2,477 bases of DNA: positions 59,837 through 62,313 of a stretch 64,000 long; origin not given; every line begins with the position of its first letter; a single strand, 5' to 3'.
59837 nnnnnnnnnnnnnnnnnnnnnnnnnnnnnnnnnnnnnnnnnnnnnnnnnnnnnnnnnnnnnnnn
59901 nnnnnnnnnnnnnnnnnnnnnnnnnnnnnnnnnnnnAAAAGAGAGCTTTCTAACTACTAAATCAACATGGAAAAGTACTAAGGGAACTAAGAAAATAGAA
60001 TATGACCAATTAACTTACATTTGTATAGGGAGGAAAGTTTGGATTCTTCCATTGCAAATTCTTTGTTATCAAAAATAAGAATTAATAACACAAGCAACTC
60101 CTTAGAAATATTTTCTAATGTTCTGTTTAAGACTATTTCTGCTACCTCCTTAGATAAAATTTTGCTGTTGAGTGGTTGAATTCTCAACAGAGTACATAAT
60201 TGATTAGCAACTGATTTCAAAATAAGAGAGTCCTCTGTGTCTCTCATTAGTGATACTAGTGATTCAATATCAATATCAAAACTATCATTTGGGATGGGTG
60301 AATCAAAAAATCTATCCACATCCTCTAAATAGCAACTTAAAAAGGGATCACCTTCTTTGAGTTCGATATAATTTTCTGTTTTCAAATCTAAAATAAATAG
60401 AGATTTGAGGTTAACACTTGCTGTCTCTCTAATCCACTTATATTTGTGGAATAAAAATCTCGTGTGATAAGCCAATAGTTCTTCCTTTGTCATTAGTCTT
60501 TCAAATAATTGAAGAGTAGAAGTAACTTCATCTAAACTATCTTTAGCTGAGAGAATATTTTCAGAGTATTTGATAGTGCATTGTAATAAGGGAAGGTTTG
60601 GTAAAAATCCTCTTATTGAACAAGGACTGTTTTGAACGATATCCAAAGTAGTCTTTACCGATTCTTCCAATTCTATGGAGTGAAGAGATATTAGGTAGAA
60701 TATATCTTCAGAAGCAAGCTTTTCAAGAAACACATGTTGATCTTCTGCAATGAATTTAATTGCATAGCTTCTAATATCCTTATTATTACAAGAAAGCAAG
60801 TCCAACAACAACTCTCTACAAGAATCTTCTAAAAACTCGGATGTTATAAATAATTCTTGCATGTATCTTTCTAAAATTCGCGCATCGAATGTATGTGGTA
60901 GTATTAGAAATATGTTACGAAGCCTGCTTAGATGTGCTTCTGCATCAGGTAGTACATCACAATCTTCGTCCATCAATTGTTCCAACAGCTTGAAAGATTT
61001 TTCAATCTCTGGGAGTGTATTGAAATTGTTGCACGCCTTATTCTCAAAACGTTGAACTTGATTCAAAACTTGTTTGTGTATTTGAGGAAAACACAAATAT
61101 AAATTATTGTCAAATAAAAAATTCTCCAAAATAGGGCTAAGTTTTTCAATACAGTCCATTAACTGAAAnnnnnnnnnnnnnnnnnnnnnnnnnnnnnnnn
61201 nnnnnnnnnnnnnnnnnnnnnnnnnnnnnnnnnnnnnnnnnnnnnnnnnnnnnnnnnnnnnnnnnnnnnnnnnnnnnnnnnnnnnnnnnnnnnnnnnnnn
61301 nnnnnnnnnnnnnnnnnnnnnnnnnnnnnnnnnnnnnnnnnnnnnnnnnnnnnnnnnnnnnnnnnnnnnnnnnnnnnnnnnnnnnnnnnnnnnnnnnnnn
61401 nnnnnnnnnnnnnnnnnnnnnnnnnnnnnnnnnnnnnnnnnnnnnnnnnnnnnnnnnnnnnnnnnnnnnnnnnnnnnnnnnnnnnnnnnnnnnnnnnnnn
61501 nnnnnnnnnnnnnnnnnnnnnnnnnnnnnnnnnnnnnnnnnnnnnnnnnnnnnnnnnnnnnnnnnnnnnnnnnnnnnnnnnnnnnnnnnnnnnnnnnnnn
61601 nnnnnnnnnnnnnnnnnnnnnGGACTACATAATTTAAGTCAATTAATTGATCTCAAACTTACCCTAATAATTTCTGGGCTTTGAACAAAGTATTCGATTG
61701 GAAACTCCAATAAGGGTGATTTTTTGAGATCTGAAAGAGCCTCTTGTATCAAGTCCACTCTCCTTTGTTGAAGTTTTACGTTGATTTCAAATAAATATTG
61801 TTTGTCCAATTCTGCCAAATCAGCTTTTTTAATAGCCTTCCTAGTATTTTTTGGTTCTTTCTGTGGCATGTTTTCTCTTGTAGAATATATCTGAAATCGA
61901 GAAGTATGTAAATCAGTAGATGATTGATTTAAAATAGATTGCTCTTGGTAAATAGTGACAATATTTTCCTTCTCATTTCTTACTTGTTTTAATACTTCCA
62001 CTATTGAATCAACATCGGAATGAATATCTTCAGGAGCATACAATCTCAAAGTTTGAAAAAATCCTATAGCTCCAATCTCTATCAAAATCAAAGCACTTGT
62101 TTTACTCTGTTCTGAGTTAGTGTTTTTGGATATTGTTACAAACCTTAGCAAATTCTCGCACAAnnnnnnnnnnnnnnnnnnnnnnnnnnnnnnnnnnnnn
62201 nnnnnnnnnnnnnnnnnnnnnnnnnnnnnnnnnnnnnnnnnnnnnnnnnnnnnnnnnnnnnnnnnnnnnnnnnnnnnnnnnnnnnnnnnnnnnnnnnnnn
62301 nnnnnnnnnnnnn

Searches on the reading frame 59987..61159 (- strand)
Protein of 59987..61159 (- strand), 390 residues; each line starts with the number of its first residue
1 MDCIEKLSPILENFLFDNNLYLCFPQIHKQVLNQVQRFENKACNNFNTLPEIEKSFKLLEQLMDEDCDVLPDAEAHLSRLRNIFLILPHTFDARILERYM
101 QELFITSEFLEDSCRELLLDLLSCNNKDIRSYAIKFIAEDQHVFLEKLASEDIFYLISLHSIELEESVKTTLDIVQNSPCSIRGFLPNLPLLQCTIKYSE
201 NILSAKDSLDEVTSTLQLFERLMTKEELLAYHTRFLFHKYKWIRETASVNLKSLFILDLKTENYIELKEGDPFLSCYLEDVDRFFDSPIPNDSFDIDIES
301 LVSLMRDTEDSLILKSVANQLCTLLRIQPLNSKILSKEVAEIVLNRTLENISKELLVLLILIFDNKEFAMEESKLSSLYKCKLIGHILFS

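Call 16: search_protein_families(library=pfam, proteins=[window:59987-61159:-], max_evalue=1)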
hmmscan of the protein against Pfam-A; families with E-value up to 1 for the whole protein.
window:59987-61159:- (390 aa): 3 families
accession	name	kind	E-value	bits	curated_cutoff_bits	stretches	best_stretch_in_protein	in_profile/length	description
PF15002.11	ERK-JNK_inhib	-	0.003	17.7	27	1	5-37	84-116/200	ERK and JNK pathways, inhibitor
PF25007.1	DYH2-5-8_CC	-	0.022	14.9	27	0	33-87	20-70/120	Dynein axonemal heavy chain 2/5/8 coiled-coil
PF14666.11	RICTOR_M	-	0.031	14.5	27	1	82-138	44-101/104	Rapamycin-insensitive companion of mTOR, middle domain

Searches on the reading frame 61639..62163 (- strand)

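Call 16: search_protein_families(library=pfam, proteins=[window:61639-62163:-], max_evalue=1)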
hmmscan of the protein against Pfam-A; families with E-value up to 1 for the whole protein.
window:61639-62163:- (174 aa): 1 family
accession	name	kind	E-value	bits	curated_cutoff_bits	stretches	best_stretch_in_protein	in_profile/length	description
PF13628.12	DUF4142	-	0.052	14.3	27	1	95-151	64-117/138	Domain of unknown function (DUF4142)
